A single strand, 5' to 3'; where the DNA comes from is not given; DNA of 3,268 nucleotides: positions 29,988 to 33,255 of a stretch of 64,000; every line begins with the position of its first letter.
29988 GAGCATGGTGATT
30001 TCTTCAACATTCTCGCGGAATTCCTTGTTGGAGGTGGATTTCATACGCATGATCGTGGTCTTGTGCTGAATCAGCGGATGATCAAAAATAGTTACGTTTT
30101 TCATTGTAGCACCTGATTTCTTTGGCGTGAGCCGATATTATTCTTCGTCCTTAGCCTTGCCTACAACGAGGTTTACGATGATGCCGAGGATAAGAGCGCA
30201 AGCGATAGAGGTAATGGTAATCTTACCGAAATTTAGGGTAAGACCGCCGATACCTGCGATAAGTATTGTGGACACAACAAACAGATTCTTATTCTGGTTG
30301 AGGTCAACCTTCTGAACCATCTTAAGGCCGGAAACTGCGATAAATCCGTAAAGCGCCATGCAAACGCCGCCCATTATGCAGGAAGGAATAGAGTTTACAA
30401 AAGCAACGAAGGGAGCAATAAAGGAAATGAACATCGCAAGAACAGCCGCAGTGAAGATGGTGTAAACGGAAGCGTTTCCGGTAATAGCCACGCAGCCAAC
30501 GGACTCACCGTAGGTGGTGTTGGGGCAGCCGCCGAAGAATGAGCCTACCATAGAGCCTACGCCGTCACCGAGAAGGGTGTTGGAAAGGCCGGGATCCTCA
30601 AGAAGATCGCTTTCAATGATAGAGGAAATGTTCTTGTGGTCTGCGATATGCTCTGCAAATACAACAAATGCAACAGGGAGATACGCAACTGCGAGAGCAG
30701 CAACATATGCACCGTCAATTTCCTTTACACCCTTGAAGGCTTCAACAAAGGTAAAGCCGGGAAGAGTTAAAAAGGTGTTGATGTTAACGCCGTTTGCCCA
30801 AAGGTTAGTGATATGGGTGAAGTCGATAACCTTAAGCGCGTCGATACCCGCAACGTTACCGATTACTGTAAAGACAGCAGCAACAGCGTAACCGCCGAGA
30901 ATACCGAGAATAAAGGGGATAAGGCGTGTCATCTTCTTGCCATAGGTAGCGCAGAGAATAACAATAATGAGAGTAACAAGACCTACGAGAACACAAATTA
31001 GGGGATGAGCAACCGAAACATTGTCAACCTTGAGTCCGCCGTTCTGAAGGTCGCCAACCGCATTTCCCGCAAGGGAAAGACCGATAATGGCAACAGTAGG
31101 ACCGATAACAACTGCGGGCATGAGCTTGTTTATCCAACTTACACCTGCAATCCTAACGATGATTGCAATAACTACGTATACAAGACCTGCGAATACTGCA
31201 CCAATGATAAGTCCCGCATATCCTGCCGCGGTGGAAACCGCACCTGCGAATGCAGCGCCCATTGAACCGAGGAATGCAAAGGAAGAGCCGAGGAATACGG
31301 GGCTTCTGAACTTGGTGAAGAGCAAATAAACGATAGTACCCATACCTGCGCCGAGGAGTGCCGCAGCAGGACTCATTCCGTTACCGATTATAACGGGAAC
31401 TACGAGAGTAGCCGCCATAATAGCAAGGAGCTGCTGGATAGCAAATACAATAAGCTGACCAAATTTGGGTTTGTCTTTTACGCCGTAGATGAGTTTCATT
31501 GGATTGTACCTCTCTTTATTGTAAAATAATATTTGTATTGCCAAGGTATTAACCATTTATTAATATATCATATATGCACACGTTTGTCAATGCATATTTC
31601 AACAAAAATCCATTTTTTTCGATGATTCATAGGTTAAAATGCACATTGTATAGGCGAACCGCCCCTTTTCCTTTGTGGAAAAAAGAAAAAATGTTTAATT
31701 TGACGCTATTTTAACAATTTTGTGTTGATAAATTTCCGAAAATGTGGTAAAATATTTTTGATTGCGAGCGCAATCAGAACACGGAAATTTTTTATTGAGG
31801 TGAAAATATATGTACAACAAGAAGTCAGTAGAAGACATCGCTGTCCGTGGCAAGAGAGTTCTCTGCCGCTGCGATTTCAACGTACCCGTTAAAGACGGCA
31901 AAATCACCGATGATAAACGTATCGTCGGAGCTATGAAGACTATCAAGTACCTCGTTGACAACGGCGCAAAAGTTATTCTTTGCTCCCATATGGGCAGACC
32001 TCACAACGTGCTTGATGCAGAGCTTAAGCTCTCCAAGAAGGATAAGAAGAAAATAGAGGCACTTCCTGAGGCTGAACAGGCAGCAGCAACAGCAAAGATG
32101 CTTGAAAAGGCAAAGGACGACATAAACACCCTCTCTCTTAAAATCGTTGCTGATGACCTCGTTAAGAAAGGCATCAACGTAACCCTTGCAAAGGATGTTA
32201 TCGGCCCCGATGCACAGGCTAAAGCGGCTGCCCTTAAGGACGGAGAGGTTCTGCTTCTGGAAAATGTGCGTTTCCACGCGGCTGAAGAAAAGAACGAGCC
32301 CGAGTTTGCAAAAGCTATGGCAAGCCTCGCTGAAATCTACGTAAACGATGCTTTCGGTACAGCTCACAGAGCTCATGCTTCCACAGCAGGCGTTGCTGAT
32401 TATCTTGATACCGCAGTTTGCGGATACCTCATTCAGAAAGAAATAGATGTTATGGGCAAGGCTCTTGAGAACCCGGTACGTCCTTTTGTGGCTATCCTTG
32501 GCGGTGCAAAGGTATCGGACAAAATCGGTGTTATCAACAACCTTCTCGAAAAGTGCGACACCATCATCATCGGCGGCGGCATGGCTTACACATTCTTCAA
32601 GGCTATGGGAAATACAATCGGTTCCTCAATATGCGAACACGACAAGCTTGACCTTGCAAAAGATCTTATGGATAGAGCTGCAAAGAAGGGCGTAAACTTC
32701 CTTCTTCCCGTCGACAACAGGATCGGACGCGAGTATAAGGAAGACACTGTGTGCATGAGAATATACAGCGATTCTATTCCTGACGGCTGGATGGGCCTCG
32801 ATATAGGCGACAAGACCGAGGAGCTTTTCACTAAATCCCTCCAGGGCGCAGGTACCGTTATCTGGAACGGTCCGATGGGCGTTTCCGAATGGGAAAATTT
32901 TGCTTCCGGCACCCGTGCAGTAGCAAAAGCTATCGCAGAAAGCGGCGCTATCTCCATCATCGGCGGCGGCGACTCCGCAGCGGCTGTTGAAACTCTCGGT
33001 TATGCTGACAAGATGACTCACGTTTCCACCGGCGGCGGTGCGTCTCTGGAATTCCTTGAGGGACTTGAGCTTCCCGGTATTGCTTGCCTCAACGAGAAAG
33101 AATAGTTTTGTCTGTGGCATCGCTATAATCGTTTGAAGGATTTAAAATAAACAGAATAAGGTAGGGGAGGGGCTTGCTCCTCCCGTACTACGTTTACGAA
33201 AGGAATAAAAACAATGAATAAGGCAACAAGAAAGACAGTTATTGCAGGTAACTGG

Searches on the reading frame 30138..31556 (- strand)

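Call 58: search_protein_families(library=pfam, proteins=[window:30138-31556:-], max_evalue=0.00001)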
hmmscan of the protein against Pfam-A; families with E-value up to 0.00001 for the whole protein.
window:30138-31556:- (472 aa): 1 family
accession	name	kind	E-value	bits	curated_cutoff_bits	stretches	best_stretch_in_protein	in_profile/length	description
PF00860.26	Xan_ur_permease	-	1e-71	242.2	27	1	33-441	1-386/389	Permease family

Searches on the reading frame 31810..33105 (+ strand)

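Call 58: search_protein_families(library=pfam, proteins=[window:31810-33105:+], max_evalue=0.00001)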
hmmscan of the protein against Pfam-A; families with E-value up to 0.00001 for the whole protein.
window:31810-33105:+ (431 aa): 1 family
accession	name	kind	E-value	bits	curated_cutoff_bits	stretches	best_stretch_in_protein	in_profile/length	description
PF00162.24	PGK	-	1.2e-153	512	27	1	7-418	1-378/379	Phosphoglycerate kinase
